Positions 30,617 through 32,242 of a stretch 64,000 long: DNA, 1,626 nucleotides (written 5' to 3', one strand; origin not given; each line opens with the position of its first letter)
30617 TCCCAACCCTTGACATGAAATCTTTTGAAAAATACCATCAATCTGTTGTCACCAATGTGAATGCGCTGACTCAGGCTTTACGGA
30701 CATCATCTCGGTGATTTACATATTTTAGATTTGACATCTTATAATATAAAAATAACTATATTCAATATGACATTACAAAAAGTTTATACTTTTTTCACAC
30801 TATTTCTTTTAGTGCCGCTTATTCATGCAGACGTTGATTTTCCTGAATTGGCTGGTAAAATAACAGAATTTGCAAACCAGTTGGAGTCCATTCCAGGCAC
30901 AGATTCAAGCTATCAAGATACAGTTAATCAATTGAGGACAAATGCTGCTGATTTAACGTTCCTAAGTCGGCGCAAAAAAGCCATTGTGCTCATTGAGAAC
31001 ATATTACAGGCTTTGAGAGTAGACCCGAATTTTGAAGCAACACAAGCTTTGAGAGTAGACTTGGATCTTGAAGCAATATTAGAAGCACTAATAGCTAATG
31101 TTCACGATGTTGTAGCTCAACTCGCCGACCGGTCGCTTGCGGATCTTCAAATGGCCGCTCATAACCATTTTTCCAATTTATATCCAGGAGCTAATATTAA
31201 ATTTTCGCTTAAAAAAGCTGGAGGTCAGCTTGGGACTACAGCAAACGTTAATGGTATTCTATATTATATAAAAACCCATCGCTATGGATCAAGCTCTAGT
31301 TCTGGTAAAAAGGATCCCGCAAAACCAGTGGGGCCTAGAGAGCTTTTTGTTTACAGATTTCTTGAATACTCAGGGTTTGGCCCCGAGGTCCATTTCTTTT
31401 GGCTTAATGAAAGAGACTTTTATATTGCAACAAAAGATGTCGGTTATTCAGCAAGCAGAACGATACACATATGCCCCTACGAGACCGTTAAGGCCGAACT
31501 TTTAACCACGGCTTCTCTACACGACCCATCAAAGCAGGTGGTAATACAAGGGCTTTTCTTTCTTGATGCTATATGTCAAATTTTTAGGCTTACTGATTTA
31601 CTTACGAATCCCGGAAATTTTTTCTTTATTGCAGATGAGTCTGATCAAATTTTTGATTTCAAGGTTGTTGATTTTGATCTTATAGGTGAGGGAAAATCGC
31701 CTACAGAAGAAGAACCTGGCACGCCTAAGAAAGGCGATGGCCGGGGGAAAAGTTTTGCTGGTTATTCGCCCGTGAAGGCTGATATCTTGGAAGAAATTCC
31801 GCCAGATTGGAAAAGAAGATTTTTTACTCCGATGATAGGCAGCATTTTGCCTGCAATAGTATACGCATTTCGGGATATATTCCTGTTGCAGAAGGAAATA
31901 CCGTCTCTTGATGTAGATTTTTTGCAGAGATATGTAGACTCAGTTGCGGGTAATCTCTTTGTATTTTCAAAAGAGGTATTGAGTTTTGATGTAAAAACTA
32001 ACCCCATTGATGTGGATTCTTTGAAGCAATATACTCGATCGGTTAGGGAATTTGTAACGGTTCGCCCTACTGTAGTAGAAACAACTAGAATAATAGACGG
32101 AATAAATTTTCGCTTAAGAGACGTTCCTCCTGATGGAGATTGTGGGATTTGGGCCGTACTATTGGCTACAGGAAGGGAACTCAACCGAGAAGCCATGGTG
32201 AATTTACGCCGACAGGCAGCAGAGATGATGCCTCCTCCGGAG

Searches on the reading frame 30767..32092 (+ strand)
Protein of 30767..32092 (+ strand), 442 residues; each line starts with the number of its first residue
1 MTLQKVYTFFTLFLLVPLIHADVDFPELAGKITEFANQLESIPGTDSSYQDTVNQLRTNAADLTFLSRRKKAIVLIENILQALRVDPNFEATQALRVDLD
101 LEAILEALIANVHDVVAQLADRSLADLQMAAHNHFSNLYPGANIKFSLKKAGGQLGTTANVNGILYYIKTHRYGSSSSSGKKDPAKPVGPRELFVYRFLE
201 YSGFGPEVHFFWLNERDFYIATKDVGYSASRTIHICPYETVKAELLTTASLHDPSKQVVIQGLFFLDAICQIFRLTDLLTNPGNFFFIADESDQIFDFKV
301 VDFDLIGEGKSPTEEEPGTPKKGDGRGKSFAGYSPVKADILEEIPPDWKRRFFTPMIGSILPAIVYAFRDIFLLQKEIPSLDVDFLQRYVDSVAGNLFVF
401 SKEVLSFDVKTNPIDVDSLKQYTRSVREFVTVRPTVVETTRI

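Call 29: search_solved_structures(query=A5, max_evalue=10, show_alignments=2)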
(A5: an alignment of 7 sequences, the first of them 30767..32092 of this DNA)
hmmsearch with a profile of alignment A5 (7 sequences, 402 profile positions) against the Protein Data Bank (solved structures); distinct sequences matched with E-value up to 10: 19.
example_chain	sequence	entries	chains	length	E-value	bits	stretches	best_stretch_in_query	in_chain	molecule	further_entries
7upo_C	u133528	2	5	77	0.062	15.2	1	25-78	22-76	DHT03 protein C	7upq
8qox_B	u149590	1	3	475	0.14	14.1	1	19-83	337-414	Conserved membrane protein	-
7upp_C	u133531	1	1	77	0.16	13.9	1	25-78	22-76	DHT03 protein C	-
6nyk_A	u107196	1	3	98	0.19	13.6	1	24-83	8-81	Design construct XAX_GGDQ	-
6nye_A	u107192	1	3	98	0.29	13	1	24-83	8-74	Design construct XAX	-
1h6g_A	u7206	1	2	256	0.48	12.3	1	40-119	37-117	ALPHA-1 CATENIN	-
1l7c_A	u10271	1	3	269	0.58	12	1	40-119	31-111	Alpha E-catenin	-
1bg7_A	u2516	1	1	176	0.96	11.3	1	53-155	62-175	FERRITIN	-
8t56_C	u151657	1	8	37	1.1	11.1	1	84-117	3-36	NSPr peptide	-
2n64_A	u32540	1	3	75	1.4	10.8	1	42-98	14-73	SH3 domain-containing kinase-binding protein 1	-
6o1q_A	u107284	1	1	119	1.7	10.5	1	25-93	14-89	Nephrocystin-1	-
9yop_A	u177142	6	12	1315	2.3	10.1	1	27-131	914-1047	Myosin-7,General control transcription factor GCN4,Enhanced Green fluorescent protein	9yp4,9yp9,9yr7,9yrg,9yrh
8fbo_A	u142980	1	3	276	2.4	10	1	27-113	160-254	KWOCA_102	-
8bcs_A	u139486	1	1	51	2.4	10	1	24-68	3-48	CC-HP1.0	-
4igg_A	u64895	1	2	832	3.3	9.5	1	40-119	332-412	Catenin alpha-1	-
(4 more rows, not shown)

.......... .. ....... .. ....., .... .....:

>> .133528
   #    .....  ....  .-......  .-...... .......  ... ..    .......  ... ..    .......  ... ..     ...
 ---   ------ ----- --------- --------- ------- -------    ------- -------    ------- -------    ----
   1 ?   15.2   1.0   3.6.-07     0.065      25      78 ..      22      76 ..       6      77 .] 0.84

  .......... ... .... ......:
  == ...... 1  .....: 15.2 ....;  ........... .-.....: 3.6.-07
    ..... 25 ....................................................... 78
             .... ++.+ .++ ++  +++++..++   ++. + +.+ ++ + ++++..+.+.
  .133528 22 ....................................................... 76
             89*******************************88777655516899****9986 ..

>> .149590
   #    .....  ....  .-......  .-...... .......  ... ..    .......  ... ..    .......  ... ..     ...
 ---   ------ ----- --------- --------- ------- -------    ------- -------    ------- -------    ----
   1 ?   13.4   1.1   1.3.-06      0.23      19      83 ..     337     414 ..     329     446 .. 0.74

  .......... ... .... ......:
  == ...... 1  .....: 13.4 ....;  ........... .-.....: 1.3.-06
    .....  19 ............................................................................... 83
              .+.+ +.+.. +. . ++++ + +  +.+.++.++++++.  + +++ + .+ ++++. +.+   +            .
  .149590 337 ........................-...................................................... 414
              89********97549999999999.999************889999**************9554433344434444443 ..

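Call 35: predict_structure(alignment_id=A5)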
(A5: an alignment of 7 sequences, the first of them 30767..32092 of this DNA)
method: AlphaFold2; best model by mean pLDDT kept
length: 442 residues; sequences in the alignment: 7
mean_pLDDT: 68.6   pTM: 0.60
mean pLDDT of the five models: 68.6, 67.4, 59.4, 55.6, 51.5
residues with pLDDT >= 90: 22; 70-90: 251; 50-70: 68; < 50: 101
segments of 3 or more residues with pLDDT < 50: 1-22, 151-153, 172-187, 308-332, 409-442
pLDDT, mean of each block of 10 residues (from residue 1): 33 30 72 90 71 92 71 88 84 73 87 71 75 86 82 65 82 35 46 86 86 69 73 77 74 78 87 71 74 84 59 29 26 69 83 77 82 68 78 81 63 43 43 31 27
secondary structure, 60 per line:
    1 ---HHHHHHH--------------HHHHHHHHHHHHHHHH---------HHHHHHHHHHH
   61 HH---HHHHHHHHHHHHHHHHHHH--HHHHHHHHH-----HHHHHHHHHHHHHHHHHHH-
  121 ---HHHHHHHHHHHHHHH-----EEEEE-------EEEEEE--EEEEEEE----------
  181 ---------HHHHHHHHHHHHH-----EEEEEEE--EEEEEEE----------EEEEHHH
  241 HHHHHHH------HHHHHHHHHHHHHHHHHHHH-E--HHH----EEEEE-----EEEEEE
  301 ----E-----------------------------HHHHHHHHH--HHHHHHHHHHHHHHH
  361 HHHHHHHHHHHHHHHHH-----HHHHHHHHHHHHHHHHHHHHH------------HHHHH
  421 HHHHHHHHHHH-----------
elements in order: H4-10 H25-40 H50-62 H66-84 H87-95 H101-119 H124-138 E144-148 E156-161 E164-170 H190-202 E208-214 E217-223 E234-237 H238-247 H254-273 E285-289 E295-300 H335-343 H346-377 H383-403 H416-431

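Call 42: fold_search(model_id=the predicted structure, library=pdb)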
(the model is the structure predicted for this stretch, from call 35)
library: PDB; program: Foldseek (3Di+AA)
matches with E <= 10: 464; with E <= 0.001: 0
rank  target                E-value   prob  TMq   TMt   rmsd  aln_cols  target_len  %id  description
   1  3akk_A                5.5e-03  1.00  0.38  0.51   6.9       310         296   12  Crystal structure of A Helicobacter pylori proinflammatory kinase CtkA (released 2010-12-01)
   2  3pg1                  6.7e-03  0.91  0.24  0.29  18.1       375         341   14  MAP kinase LmaMPK10 from Leishmania major (1.95 angs resolution) (released 2011-11-16)
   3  3akk_B                9.4e-03  1.00  0.33  0.46   8.7       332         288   11  Crystal structure of A Helicobacter pylori proinflammatory kinase CtkA (released 2010-12-01)
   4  3hzi_A                1.4e-02  0.98  0.30  0.31  10.6       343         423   10  Structure of mdt protein (released 2009-07-28)
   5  9jcu_A                1.5e-02  0.75  0.23  0.25  17.1       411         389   13  Compound bound to ROCK2 kinase domain (released 2025-09-03)
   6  3uzt_A                1.7e-02  0.63  0.24  0.19  26.2       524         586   10  Structure of the C13.18 RNA Aptamer in Complex with G Protein-Coupled Receptor Kinase 2 (released 2012-07-11)
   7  3dnv_A                1.8e-02  0.98  0.30  0.32  11.2       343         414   12  MDT Protein (released 2009-01-27)
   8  3tpv                  1.8e-02  0.96  0.29  0.30  10.4       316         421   12  Structure of pHipA bound to ADP (released 2012-10-03)
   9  8ezr_B                2.0e-02  0.99  0.32  0.48   7.9       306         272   13  Crystal structure of the HipS(Lp)-HipT(Lp) complex from Legionella pneumophila, native protein (released 2023-09-27)
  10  3akl_C                2.0e-02  0.95  0.26  0.38  11.9       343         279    9  Crystal structure of A Helicobacter pylori proinflammatory kinase CtkA (released 2010-12-01)
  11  4n57_B                2.3e-02  0.75  0.22  0.31  17.9       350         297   12  Crystal structure of aminoglycoside phosphotransferase APH(2'')-IVa ADP complex (released 2014-12-17)
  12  2wiu_A                2.7e-02  0.99  0.30  0.31   7.9       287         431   11  Mercury-modified bacterial persistence regulator hipBA (released 2009-07-28)
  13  3akl_A                2.8e-02  1.00  0.36  0.51   6.7       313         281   14  Crystal structure of A Helicobacter pylori proinflammatory kinase CtkA (released 2010-12-01)
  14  7vkb_A                3.4e-02  0.98  0.31  0.47   7.9       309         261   12  Crystal structure of the a bacterial kinase complex (released 2022-06-29)
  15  3akk_C                3.6e-02  0.92  0.27  0.38  10.8       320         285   11  Crystal structure of A Helicobacter pylori proinflammatory kinase CtkA (released 2010-12-01)
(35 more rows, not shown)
